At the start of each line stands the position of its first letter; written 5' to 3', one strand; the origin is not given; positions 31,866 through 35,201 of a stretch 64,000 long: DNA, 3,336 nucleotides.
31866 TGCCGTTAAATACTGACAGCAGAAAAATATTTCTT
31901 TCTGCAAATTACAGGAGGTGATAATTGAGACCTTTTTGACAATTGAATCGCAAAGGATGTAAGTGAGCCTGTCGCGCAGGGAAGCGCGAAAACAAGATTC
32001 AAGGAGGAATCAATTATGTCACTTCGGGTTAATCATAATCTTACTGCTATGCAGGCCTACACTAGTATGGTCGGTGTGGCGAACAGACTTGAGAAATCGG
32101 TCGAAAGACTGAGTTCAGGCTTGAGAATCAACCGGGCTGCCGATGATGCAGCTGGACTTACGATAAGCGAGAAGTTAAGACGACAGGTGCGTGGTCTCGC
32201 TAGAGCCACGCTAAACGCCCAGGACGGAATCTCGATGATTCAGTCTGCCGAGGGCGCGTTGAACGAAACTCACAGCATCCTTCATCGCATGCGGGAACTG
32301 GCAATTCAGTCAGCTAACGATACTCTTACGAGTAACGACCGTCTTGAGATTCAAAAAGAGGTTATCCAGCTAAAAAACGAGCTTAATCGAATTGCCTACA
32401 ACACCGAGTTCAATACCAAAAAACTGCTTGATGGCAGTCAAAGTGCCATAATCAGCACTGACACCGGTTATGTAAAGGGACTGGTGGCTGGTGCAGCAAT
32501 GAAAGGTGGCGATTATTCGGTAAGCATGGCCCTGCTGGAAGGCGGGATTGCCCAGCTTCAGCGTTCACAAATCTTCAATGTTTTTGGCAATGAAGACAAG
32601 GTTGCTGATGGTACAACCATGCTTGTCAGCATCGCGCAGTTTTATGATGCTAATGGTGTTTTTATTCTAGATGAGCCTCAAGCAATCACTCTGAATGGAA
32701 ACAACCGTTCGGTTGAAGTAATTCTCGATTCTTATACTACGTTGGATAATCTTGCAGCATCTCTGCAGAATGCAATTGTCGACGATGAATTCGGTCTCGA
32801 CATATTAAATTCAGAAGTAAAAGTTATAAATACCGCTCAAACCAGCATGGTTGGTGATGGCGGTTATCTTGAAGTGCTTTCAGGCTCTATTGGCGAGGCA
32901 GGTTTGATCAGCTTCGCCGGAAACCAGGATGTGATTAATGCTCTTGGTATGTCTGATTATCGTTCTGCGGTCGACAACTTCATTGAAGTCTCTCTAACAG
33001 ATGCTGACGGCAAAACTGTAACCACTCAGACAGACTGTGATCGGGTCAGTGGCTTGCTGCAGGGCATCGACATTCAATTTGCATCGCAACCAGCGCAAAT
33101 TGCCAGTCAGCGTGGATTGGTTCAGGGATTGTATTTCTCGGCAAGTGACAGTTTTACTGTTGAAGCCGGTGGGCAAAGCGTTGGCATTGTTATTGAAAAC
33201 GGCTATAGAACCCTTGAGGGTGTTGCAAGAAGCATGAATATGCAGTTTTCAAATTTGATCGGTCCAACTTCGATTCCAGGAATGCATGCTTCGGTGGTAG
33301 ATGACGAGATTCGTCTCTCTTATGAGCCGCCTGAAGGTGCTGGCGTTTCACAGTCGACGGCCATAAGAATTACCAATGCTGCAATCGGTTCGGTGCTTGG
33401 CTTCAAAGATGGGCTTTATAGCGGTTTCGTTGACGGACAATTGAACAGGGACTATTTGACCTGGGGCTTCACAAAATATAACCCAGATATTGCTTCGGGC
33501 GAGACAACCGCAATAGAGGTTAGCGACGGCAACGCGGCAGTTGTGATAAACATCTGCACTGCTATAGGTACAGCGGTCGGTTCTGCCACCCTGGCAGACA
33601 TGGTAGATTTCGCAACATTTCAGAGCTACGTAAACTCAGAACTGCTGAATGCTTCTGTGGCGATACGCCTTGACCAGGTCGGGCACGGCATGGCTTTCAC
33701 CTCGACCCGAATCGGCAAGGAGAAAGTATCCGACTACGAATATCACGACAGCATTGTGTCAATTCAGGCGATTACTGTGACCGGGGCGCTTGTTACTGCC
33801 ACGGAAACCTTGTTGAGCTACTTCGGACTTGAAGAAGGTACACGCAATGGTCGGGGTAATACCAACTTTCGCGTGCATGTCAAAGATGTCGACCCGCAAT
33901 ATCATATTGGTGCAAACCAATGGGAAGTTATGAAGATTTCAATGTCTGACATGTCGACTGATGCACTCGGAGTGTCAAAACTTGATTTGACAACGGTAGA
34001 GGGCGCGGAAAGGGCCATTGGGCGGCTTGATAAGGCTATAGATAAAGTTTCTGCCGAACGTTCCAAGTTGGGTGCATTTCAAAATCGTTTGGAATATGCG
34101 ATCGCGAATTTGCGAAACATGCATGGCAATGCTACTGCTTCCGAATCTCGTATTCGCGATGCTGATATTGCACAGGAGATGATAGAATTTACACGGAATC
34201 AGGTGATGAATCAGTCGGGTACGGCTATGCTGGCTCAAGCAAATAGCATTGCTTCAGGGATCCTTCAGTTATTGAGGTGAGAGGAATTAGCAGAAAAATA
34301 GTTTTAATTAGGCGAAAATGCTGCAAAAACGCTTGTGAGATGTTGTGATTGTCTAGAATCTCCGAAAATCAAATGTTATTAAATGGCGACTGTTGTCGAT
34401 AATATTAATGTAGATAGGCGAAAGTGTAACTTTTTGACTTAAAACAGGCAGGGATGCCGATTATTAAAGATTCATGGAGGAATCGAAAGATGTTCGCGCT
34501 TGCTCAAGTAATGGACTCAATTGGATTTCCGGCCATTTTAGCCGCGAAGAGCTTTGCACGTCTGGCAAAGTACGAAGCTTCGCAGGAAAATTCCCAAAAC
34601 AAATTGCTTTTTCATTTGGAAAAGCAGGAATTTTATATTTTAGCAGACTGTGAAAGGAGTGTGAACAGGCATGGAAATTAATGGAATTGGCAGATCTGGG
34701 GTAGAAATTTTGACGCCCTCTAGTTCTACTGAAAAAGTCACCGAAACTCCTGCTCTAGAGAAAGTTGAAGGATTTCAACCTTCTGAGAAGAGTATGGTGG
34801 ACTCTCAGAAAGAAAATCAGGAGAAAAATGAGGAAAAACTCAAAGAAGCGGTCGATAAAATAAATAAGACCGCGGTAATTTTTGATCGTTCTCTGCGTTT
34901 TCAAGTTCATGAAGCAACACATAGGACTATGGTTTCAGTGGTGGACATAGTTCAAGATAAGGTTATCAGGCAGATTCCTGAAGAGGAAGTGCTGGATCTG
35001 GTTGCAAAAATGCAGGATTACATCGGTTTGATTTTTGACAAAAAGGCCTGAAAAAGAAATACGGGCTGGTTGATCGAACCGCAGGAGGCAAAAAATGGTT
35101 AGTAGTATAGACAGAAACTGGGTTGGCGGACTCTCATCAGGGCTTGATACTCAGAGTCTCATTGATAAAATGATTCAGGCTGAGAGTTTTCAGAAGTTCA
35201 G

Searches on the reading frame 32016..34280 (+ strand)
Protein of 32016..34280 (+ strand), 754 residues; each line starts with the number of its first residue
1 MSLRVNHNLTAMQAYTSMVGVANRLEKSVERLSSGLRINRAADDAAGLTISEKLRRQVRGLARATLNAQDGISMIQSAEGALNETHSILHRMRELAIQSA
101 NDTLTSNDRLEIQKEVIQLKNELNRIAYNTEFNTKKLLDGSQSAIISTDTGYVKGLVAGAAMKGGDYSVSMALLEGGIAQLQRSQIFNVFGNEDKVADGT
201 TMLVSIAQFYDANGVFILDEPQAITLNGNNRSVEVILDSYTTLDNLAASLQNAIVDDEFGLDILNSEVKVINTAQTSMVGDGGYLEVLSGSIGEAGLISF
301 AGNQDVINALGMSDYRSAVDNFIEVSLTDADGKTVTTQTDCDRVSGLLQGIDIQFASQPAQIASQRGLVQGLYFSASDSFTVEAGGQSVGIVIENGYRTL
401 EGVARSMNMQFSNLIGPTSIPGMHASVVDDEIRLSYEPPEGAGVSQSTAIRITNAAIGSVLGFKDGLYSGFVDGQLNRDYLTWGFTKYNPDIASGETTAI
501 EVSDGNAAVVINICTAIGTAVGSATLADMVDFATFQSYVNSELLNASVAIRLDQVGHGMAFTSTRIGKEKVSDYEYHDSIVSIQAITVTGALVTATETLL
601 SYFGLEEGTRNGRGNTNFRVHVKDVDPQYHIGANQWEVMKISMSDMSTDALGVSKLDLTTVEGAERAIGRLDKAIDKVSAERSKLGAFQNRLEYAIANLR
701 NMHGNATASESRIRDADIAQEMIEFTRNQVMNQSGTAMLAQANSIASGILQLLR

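Call 73: search_protein_families(library=pfam, proteins=[window:32016-34280:+], max_evalue=0.001)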
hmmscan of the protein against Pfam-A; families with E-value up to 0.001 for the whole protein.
window:32016-34280:+ (754 aa): 2 families
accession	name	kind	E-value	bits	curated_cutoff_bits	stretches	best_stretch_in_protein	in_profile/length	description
PF00669.25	Flagellin_N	-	1.4e-42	145.5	26.6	1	5-142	1-138/139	Bacterial flagellin N-terminal helical region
PF00700.27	Flagellin_C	-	7.8e-25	87.5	23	1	670-753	3-86/86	Bacterial flagellin C-terminal helical region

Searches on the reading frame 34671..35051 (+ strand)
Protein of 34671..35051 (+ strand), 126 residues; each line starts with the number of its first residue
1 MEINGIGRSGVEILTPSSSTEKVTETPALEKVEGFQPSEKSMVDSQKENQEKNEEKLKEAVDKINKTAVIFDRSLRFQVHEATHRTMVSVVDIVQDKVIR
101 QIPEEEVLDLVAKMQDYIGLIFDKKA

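Call 8: search_protein_families(library=pfam, proteins=[window:34671-35051:+], max_evalue=0.001)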
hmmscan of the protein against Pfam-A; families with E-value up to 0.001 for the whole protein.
window:34671-35051:+ (126 aa): 1 family
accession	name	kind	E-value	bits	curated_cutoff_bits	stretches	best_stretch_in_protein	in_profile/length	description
PF03646.20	FlaG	-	2.9e-26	92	23.8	1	37-124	14-101/101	FlaG protein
